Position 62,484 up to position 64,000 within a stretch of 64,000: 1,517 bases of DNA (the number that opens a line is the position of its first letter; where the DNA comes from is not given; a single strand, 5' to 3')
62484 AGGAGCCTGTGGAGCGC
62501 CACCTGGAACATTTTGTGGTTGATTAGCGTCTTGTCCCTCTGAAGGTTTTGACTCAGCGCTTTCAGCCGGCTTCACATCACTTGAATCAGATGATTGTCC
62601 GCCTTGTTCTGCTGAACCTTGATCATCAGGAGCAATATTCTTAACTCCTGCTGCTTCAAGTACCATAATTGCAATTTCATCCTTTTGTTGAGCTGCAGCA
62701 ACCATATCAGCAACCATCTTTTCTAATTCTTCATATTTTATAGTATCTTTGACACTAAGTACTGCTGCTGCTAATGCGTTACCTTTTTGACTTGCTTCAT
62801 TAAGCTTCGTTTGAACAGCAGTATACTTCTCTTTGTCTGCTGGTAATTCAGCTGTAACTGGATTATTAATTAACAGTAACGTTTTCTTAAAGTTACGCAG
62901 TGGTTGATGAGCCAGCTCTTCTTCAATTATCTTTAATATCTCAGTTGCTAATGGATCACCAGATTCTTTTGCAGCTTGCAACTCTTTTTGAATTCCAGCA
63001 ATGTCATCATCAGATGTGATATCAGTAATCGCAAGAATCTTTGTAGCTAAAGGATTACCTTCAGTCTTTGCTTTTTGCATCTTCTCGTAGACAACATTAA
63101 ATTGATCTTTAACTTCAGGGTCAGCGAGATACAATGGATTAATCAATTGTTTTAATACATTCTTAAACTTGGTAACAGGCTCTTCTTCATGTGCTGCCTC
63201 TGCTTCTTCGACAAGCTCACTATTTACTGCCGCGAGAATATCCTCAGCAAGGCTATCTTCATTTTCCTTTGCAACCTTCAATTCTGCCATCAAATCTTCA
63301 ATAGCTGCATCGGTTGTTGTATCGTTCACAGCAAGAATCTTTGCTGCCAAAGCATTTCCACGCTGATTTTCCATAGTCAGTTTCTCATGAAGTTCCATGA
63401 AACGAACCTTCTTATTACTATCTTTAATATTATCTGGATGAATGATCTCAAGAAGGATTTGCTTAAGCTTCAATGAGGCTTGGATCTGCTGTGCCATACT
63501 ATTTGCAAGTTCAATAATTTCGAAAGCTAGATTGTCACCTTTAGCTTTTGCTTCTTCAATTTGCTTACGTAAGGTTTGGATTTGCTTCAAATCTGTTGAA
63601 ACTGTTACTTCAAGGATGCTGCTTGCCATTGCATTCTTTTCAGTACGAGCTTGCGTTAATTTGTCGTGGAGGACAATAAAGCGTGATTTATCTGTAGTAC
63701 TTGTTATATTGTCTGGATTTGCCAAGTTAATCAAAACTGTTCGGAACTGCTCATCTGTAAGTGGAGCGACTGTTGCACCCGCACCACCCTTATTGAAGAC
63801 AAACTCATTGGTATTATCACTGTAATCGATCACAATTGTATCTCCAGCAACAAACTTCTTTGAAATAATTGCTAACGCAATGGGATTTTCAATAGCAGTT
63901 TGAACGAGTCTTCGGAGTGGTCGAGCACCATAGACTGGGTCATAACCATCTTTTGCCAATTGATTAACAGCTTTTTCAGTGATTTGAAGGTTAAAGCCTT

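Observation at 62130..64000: ClpB-like chaperone carrying a ~540-aa C-terminal extension of four internal repeats and a disordered P/A/Q/N tail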

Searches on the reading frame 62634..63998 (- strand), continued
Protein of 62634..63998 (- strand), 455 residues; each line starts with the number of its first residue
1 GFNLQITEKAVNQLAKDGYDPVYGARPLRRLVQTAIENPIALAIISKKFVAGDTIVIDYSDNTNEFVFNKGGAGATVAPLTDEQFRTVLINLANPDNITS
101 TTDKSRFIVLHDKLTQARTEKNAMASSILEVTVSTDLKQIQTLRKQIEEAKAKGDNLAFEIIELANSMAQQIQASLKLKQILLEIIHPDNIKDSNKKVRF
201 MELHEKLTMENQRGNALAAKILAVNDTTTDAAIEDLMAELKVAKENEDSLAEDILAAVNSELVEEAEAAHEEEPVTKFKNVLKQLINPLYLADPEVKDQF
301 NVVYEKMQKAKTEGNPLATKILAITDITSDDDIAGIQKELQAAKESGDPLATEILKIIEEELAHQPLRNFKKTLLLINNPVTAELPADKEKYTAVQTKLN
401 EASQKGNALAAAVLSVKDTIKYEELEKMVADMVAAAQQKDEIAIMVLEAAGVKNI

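Call 71: find_homologous_proteins(query=P0239, max_evalue=1e-100)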
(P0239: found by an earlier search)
Query P0239 (1427 aa): 7998 proteins with E <= 1e-100 among 8000 candidates; the best 120 are listed.
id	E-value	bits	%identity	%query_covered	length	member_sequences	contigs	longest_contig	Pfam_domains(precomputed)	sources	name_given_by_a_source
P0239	0.0e+0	3135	100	100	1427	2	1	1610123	PF13173.13,PF02861.26,PF00004.36,PF13401.13,PF23569.2,PF17871.8,PF13238.13,PF07728.21,PF13191.13,PF00158.33,PF07724.21,PF05729.19,PF10431.16,PF20720.4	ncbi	-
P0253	0.0e+0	2364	76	100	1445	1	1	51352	PF13173.13,PF02861.26,PF00004.36,PF13401.13,PF23569.2,PF17871.8,PF07728.21,PF13191.13,PF00158.33,PF07724.21,PF05729.19,PF10431.16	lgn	-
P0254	0.0e+0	2355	77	100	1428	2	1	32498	PF13173.13,PF02861.26,PF00004.36,PF13401.13,PF23569.2,PF17871.8,PF13238.13,PF07728.21,PF13191.13,PF00158.33,PF07724.21,PF05729.19,PF10431.16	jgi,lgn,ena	jgi:ATP-dependent Clp protease ATP-binding subunit ClpC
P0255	0.0e+0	2349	76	100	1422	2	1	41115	PF13173.13,PF02861.26,PF00004.36,PF13401.13,PF23569.2,PF17871.8,PF01637.25,PF07728.21,PF13191.13,PF00158.33,PF07724.21,PF05729.19,PF10431.16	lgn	-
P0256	0.0e+0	2307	76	100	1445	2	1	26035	PF13173.13,PF02861.26,PF00004.36,PF13401.13,PF23569.2,PF17871.8,PF01637.25,PF07728.21,PF13191.13,PF00158.33,PF07724.21,PF05729.19,PF10431.16,PF20720.4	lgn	-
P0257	0.0e+0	2207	73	100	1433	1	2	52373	PF13173.13,PF02861.26,PF00004.36,PF13401.13,PF23569.2,PF17871.8,PF07728.21,PF13191.13,PF00158.33,PF07724.21,PF05729.19,PF10431.16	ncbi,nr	ncbi:MAG: AAA family ATPase [Candidatus Levybacteria bacterium]|nr:AAA family ATPase [Candidatus Lev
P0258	0.0e+0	2145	73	89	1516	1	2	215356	PF13173.13,PF02861.26,PF00004.36,PF13401.13,PF23569.2,PF17871.8,PF13238.13,PF01637.25,PF07728.21,PF13191.13,PF00158.33,PF07724.21,PF05729.19,PF10431.16,PF20720.4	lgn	-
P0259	0.0e+0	2135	74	89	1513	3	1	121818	PF13173.13,PF02861.26,PF00004.36,PF13401.13,PF23569.2,PF17871.8,PF07728.21,PF13191.13,PF00158.33,PF07724.21,PF05729.19,PF10431.16,PF20720.4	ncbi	-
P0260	0.0e+0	2011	66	100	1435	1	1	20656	PF13173.13,PF02861.26,PF00004.36,PF13401.13,PF23569.2,PF17871.8,PF07728.21,PF13191.13,PF00158.33,PF07724.21,PF05729.19,PF10431.16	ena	-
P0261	0.0e+0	1987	66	100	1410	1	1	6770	PF13173.13,PF02861.26,PF00004.36,PF13401.13,PF23569.2,PF17871.8,PF01637.25,PF07728.21,PF13191.13,PF00158.33,PF07724.21,PF12775.14,PF05729.19,PF05621.18,PF10431.16,PF20720.4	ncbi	-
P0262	0.0e+0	1973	66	100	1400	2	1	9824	PF13173.13,PF02861.26,PF00004.36,PF13401.13,PF23569.2,PF17871.8,PF07728.21,PF13191.13,PF00158.33,PF07724.21,PF05729.19,PF10431.16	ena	-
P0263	0.0e+0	1969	66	100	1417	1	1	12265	PF13173.13,PF02861.26,PF00004.36,PF13401.13,PF23569.2,PF17871.8,PF13238.13,PF07728.21,PF13191.13,PF00158.33,PF07724.21,PF05729.19,PF05621.18,PF10431.16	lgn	-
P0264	0.0e+0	1933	67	100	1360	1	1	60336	PF13173.13,PF02861.26,PF00158.33,PF07724.21,PF00004.36,PF13401.13,PF23569.2,PF17871.8,PF07728.21,PF10431.16,PF13191.13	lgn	-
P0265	0.0e+0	1915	63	100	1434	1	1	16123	PF13173.13,PF02861.26,PF00004.36,PF13401.13,PF23569.2,PF17871.8,PF01637.25,PF07728.21,PF13191.13,PF00158.33,PF07724.21,PF05729.19,PF10431.16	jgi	jgi:ATP-dependent Clp protease ATP-binding subunit ClpC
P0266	0.0e+0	1909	64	100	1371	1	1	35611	PF13173.13,PF02861.26,PF00004.36,PF13401.13,PF23569.2,PF17871.8,PF07728.21,PF13191.13,PF00158.33,PF07724.21,PF05621.18,PF10431.16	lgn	-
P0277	0.0e+0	1853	66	88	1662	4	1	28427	PF13173.13,PF02861.26,PF00004.36,PF13401.13,PF23569.2,PF17871.8,PF07728.21,PF13191.13,PF13479.13,PF00158.33,PF07724.21,PF05621.18,PF10431.16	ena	-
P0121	0.0e+0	1728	62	92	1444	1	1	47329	PF13173.13,PF02861.26,PF00004.36,PF13401.13,PF23569.2,PF17871.8,PF01637.25,PF07728.21,PF13191.13,PF00158.33,PF07724.21,PF05729.19,PF05621.18,PF10431.16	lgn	-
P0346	0.0e+0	1472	65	76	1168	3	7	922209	PF13173.13,PF02861.26,PF00004.36,PF13401.13,PF23569.2,PF17871.8,PF01637.25,PF07728.21,PF13191.13,PF00158.33,PF07724.21,PF12775.14,PF05729.19,PF05621.18,PF10431.16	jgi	jgi:ATP-dependent Clp protease ATP-binding subunit ClpC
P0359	0.0e+0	1162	68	53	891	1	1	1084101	PF13173.13,PF02861.26,PF00004.36,PF13401.13,PF23569.2,PF17871.8,PF01637.25,PF07728.21,PF13191.13,PF00158.33,PF07724.21,PF05729.19,PF05621.18,PF10431.16,PF20720.4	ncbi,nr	ncbi:MAG: chaperone protein ClpB [Patescibacteria group bacterium]|nr:MAG: chaperone protein ClpB [P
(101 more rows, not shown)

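Call 78: find_encoding_contigs(protein=P0346, flank=7000, max_places=1)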
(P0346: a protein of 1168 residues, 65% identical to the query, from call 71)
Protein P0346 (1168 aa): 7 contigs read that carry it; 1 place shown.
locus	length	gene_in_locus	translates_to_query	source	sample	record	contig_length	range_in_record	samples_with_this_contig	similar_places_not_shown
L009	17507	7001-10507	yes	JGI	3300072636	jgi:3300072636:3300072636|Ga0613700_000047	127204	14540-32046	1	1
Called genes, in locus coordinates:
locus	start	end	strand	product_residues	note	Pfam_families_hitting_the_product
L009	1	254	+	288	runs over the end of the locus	PF13263:PHP_C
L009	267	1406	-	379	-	-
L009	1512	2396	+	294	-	PF00226:DnaJ, PF01556:DnaJ_C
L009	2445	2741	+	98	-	-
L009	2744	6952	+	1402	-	-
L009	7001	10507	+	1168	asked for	PF02861:Clp_N, PF00004:AAA, PF13401:AAA_22 (weak), PF17871:AAA_lid_9, PF00004:AAA, PF07724:AAA_2, PF07728:AAA_5, PF10431:ClpB_D2-small, +8 more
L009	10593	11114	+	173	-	PF13473:Cupredoxin_1 (weak)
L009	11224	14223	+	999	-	PF00580:UvrD-helicase, PF01443:Viral_helicase1 (faint), PF13245:AAA_19, PF13604:AAA_30 (faint), PF13361:UvrD_C, PF13538:UvrD_C_2 (faint), PF12705:PDDEXK_1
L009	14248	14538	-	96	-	-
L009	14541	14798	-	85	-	-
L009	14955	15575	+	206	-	-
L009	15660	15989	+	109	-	-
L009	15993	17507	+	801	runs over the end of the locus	PF05673:DUF815 (faint), PF13191:AAA_16 (faint), PF17871:AAA_lid_9 (weak), PF00158:Sigma54_activat (weak), PF00004:AAA (weak), PF07724:AAA_2, PF07728:AAA_5, PF10431:ClpB_D2-small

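Call 79: find_encoding_contigs(protein=P0277, flank=7000, max_places=1)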
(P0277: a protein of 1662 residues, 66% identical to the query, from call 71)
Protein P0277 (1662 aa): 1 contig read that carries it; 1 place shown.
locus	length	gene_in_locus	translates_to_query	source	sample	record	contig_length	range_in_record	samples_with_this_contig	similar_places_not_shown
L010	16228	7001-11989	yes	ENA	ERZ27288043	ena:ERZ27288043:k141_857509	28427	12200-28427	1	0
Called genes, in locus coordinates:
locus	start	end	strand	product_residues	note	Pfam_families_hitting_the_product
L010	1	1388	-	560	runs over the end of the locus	PF22422:MGH1-like_GH, PF03200:Glyco_hydro_63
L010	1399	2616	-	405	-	-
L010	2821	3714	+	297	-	PF00226:DnaJ, PF01556:DnaJ_C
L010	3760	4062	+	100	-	-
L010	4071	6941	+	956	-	-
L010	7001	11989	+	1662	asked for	PF02861:Clp_N, PF23569:NBD_SMAX1 (weak), PF00004:AAA, PF17871:AAA_lid_9, PF00004:AAA, PF07724:AAA_2, PF07728:AAA_5, PF10431:ClpB_D2-small, +6 more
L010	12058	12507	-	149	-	PF10706:Aminoglyc_resit (weak)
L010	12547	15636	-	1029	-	-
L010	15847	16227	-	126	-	?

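Call 80: find_encoding_contigs(protein=P0359, flank=7000, max_places=1)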
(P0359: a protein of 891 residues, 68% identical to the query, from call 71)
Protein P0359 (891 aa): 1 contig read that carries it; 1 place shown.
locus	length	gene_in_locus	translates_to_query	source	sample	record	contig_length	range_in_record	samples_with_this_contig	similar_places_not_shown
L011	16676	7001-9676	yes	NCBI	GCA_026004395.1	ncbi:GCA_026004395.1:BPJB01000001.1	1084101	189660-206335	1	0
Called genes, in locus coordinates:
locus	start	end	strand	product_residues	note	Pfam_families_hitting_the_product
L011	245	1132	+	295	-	PF00226:DnaJ, PF01556:DnaJ_C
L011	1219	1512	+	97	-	-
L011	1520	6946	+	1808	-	-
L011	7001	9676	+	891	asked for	PF02861:Clp_N, PF13191:AAA_16 (weak), PF00004:AAA, PF17871:AAA_lid_9, PF00004:AAA, PF07724:AAA_2, PF07728:AAA_5, PF10431:ClpB_D2-small, +8 more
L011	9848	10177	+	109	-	-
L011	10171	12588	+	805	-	PF13191:AAA_16 (faint), PF17871:AAA_lid_9 (weak), PF00158:Sigma54_activat (weak), PF00004:AAA (weak), PF07724:AAA_2, PF07728:AAA_5, PF10431:ClpB_D2-small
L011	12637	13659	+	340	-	PF13519:VWA_2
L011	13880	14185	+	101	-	PF01371:Trp_repressor, PF13384:HTH_23 (weak)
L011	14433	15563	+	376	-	PF08529:NusA_N, PF13184:KH_NusA_1st, PF26594:KH_NusA_2nd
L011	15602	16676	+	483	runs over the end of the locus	PF00009:GTP_EFTU, PF00071:Ras (weak), PF00350:Dynamin_N (faint), PF01926:MMR_HSR1, PF22042:EF-G_D2, PF11987:IF-2, PF03144:GTP_EFTU_D2 (weak)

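Call 90: search_protein_families(library=ncbifam, proteins=[P0239, P0252, L003:3407-3706:+], max_evalue=0.001)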
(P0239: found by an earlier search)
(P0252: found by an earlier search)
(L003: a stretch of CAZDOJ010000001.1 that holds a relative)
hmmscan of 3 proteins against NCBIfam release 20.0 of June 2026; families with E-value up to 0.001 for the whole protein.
P0239 (1427 aa): 19 families
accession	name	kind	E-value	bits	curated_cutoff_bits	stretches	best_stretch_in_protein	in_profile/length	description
TIGR03346.1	chaperone_ClpB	equivalog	1.7e-264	880.2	1232.1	2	533-871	527-852/853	ATP-dependent chaperone ClpB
NF008118.0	PRK10865.1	equivalog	1e-222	741.6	1417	2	534-867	531-851/857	ATP-dependent chaperone ClpB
TIGR02639.1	ClpA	equivalog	9.4e-211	701.8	993.15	1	140-862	4-732/734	ATP-dependent Clp protease ATP-binding subunit ClpA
TIGR03345.1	VI_ClpV1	equivalog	4.5e-198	660.4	884.95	2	139-522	3-414/852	type VI secretion system ATPase TssH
NF033606.1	heat_AAA_ClpK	exception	2.2e-197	658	1900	2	526-877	568-911/949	heat shock survival AAA family ATPase ClpK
NF033607.0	disagg_AAA_ClpG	exception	4.2e-195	650.4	1900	2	532-880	553-891/932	AAA family protein disaggregase ClpG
NF008263.0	PRK11034.1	equivalog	9.7e-161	536.2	1350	1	254-874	127-745/758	ATP-dependent Clp protease ATP-binding subunit ClpA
NF003745.1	PRK05342.1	equivalog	1.7e-11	43.7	359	1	751-843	281-378/418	ATP-dependent Clp protease ATP-binding subunit ClpX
TIGR03922.1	T7SS_EccA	equivalog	3.7e-08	32.4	466.65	1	316-409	311-395/557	type VII secretion AAA-ATPase EccA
NF001679.0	PRK00440.1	equivalog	2.2e-06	27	303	0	599-629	37-67/322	replication factor C small subunit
NF038214.1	IS21_help_AAA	equivalog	1.6e-05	24.7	200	0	316-343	89-116/232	IS21-like element helper ATPase IstB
NF047784.1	MadB_ATPase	equivalog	0.00014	21.2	475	0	605-628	37-59/298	MadB family AAA-type ATPase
NF009067.0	PRK12402.1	equivalog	0.00016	20.7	317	0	287-350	6-69/340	replication factor C small subunit 2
NF010248.0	PRK13695.1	equivalog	0.00025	20.8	156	0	321-343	7-35/180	NTPase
NF006616.1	PRK09183.1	subfamily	0.0003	20.1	300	0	315-400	98-173/253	IS21-like element helper ATPase IstB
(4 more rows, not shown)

P0252 (1248 aa): 1 family
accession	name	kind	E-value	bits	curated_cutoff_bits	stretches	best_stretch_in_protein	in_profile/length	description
NF007612.0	PRK10260.1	equivalog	0.0004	19.5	583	0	1015-1072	227-285/306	L,D-transpeptidase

L003:3407-3706:+ (100 aa): 1 family
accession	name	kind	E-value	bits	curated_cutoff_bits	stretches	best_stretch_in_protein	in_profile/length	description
NF045849.1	ICE_MMCAP2_0565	equivalog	0.0006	19.4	40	1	32-90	19-77/80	Mbov_0395 family pilin-like conjugal transfer protein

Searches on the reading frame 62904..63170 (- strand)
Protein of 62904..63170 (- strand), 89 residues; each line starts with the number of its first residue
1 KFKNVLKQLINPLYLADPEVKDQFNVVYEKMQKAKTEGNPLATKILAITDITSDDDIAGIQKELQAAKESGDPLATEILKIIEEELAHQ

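Call 50: predict_structure(alignment_id=A2)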
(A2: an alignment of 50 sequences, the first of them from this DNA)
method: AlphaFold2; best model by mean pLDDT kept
length: 89 residues; sequences in the alignment: 50
mean_pLDDT: 95.2   pTM: 0.82
mean pLDDT of the five models: 95.2, 95.0, 94.5, 91.2, 89.3
residues with pLDDT >= 90: 86; 70-90: 3; 50-70: 0; < 50: 0
segments of 3 or more residues with pLDDT < 50: none
pLDDT, mean of each block of 10 residues (from residue 1): 95 92 96 96 96 97 97 96 92
secondary structure, 60 per line:
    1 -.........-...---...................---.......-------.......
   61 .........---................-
elements in order: H2-10 H18-36 H40-46 H54-69 H73-88

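Call 53: fold_search(model_id=the predicted structure, library=pdb)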
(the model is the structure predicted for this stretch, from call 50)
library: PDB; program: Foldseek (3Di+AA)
matches with E <= 10: 158; with E <= 0.001: 0
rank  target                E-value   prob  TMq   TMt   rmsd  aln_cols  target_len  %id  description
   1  3jbi_V                5.1e-01  0.41  0.37  0.27  12.5        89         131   21  MDFF model of the vinculin tail domain bound to F-actin (released 2015-11-04)
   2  5l0f_A                6.0e-01  0.57  0.39  0.23  12.3        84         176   14  Human metavinculin quadruple mutant (residues 959-1134) (released 2016-08-31)
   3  3h2u_A                1.1e+00  0.38  0.41  0.23  12.1        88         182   15  Human raver1 RRM1, RRM2, and RRM3 domains in complex with human vinculin tail domain Vt (released 2009-07-28)
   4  5l0g_D                1.1e+00  0.21  0.32  0.20  11.4        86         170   14  Human metavinculin MVt Q971R, R975D, T978R mutant (residues 959-1134) in complex with PIP2 (released 2016-08-31)
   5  5l0g_B                1.3e+00  0.20  0.32  0.19  12.0        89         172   16  Human metavinculin MVt Q971R, R975D, T978R mutant (residues 959-1134) in complex with PIP2 (released 2016-08-31)
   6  8qle                  1.4e+00  0.30  0.41  0.16  11.9        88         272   12  Crystal structure of the light-driven sodium pump ErNaR in the monomeric form at pH 4.6 (released 2024-04-24)
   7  4pr9_B                1.8e+00  0.30  0.41  0.23  11.9        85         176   14  Human Vinculin (residues 891-1066) in complex with PIP (released 2014-12-10)
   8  5l0d_C                1.8e+00  0.15  0.32  0.20  12.0        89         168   16  Human Metavinculin(residues 959-1130) in complex with PIP2 (released 2016-08-31)
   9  3jbk_M                1.9e+00  0.23  0.39  0.29  12.2        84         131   18  Cryo-EM reconstruction of the metavinculin-actin interface (released 2015-11-04)
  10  5awz                  1.9e+00  0.18  0.39  0.18  10.8        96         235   14  Crystal Structure of the Cell-Free Synthesized Membrane Protein, Acetabularia Rhodopsin I, at 1.57 angstrom (released 2015-08-26)
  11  9lki_A                2.0e+00  0.06  0.24  0.19  12.8       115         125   15  N-terminal domain (NTD) structure of aciniform spidroin 1(AcSp1) from Latrodectus hesperus (released 2025-10-01)
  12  9tbd_A                2.1e+00  0.23  0.42  0.16  11.8        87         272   11  Cryo-EM structure of the light-driven sodium pump ErNaR in the pentameric form (released 2025-12-17)
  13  8dt0_A                2.2e+00  0.13  0.33  0.23  12.1        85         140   21  Scaffolding protein functional sites using deep learning (released 2022-08-10)
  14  9tbf                  2.3e+00  0.16  0.36  0.14  11.2        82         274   12  Cryo-EM structure of the light-driven sodium pump ErNaR in the monomeric form in the O2 state (released 2025-12-17)
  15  5mto_A                2.3e+00  0.10  0.29  0.25  16.2        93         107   15  N-terminal domain of the human tumor suppressor ING5 C19S mutant (released 2018-02-28)
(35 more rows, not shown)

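Call 54: search_protein_families(library=pfam, alignment_id=A2, max_evalue=1)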
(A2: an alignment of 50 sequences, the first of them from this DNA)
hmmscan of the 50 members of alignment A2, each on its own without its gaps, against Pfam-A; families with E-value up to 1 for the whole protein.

A. member 1, seq(89 aa): 2 families
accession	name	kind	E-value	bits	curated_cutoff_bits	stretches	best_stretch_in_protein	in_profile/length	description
PF16113.10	ECH_2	-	0.024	14.6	27.2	1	9-84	180-259/335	Enoyl-CoA hydratase/isomerase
PF13526.11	DUF4125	-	0.11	12.7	25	1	27-82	53-109/197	Protein of unknown function (DUF4125)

B. families by the number of members that match (of 50 scanned): 117 families (the first 25 are shown)
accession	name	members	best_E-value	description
PF16113.10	ECH_2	6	0.0014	Enoyl-CoA hydratase/isomerase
PF24850.1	CC_BshC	6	0.0076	Bacillithiol biosynthesis BshC, C-terminal coiled-coil domain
PF04977.20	DivIC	5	0.038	Septum formation initiator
PF14400.11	Transglut_i_TM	4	0.0057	Inactive transglutaminase fused to 7 transmembrane helices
PF16729.10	DUF5067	3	0.011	Domain of unknown function (DUF5067)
PF05837.17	CENP-H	3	0.019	Centromere protein H (CENP-H)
PF19901.4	DUF6374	3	0.027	Family of unknown function (DUF6374)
PF06005.17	ZapB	3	0.035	Cell division protein ZapB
PF06009.19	Laminin_II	3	0.041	Laminin Domain II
PF16326.10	ABC_tran_CTD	3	0.049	ABC transporter C-terminal domain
PF02318.22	FYVE_2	3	0.1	FYVE-type zinc finger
PF17098.10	Wtap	2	1.9e-05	WTAP/Mum2p family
PF13655.11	RVT_N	2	0.0009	N-terminal domain of reverse transcriptase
PF08074.17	CHDCT2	2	0.005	CHDCT2 (NUC038) domain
PF19934.4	DUF6397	2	0.0057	Family of unknown function (DUF6397)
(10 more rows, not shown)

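Call 57: find_homologous_proteins(query=A2, max_evalue=0.00001)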
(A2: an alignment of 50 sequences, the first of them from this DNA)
Query A2 (50 sequences): 1799 candidates shared short words with the query, none scored E <= 0.00001.
